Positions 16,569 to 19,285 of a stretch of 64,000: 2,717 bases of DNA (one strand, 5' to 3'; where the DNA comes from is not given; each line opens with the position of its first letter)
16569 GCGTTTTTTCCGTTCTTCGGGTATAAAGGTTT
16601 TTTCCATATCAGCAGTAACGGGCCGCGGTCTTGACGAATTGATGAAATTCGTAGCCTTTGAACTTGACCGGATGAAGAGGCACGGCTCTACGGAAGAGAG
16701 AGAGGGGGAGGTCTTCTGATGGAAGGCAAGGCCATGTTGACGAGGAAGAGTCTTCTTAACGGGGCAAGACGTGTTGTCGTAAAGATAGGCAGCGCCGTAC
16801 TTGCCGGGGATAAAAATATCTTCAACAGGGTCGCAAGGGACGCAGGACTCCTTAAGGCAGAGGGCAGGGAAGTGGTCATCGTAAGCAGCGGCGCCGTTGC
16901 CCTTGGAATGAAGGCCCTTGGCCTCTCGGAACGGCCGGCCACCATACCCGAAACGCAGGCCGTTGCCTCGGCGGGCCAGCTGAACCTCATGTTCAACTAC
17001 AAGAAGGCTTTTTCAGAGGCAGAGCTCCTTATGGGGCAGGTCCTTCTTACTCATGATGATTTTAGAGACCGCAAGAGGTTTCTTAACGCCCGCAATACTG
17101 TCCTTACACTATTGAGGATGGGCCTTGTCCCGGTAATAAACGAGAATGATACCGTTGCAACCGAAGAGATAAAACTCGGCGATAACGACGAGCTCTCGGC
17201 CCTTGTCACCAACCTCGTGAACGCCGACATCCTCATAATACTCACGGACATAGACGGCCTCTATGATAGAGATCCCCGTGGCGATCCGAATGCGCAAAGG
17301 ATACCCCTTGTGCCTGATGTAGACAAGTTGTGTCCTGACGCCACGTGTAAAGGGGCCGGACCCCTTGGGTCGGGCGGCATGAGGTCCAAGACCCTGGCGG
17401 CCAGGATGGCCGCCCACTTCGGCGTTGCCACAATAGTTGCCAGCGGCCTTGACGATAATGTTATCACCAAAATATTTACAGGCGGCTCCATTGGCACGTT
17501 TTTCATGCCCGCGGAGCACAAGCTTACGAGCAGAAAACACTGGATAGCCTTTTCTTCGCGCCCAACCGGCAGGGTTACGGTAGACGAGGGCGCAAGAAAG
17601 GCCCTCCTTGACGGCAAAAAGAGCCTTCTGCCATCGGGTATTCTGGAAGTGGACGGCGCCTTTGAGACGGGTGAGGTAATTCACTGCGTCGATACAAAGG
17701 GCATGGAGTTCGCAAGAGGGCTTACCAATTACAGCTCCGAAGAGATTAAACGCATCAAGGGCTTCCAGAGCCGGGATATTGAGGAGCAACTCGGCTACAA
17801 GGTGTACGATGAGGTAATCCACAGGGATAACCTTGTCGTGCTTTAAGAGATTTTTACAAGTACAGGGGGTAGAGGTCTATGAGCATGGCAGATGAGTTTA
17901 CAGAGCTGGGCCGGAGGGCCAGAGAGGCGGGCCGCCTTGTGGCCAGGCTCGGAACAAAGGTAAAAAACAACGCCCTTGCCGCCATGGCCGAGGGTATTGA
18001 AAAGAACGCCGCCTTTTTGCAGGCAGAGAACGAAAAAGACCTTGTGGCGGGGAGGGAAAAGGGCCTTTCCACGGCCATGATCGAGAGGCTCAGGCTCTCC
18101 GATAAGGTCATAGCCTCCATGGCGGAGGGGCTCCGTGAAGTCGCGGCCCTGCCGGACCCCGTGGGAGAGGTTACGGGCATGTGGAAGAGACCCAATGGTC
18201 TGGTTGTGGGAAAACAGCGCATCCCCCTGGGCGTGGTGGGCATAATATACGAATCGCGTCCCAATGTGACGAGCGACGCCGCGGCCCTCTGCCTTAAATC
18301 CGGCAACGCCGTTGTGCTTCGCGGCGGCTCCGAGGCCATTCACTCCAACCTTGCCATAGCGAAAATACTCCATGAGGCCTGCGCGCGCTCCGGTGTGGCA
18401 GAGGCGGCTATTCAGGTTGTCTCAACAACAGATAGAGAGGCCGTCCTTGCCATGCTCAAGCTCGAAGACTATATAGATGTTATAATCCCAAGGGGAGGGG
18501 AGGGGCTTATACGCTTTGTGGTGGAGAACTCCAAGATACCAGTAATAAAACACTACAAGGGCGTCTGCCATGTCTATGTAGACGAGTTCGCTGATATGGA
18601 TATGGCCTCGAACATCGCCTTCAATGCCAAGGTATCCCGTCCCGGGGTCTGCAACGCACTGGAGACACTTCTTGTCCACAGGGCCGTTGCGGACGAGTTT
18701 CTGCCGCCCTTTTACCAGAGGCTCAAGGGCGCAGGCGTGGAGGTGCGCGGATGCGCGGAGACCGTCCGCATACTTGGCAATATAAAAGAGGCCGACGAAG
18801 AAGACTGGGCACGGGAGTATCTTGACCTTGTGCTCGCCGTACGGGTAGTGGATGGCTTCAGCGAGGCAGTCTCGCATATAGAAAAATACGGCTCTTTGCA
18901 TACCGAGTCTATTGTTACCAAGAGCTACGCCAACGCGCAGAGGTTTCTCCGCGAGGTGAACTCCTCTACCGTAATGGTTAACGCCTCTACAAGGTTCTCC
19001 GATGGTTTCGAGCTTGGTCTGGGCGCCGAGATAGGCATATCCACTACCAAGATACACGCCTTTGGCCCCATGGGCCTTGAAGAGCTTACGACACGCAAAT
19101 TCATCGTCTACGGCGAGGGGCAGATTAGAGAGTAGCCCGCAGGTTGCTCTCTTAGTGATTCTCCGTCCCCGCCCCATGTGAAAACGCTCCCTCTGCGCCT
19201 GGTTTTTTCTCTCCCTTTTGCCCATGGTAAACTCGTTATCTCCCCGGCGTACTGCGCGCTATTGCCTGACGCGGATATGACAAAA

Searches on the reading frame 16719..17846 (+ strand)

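Call 45: search_protein_families(library=pfam, max_evalue=0.00001, proteins=[window:16719-17846:+])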
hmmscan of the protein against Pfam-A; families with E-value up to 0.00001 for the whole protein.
window:16719-17846:+ (375 aa): 2 families
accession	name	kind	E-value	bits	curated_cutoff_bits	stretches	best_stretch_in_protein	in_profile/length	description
PF00696.33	AA_kinase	-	2.2e-45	155.6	24.9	1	18-239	2-231/234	Amino acid kinase family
PF01472.26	PUA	-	7.4e-21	74.3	24.8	1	284-356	1-72/74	PUA domain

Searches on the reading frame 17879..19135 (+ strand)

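Call 45: search_protein_families(library=pfam, max_evalue=0.00001, proteins=[window:17879-19135:+])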
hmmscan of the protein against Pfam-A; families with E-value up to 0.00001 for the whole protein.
window:17879-19135:+ (418 aa): 1 family
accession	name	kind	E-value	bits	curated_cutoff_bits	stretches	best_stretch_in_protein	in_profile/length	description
PF00171.27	Aldedh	-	3.2e-18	66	23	1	72-285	84-296/461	Aldehyde dehydrogenase family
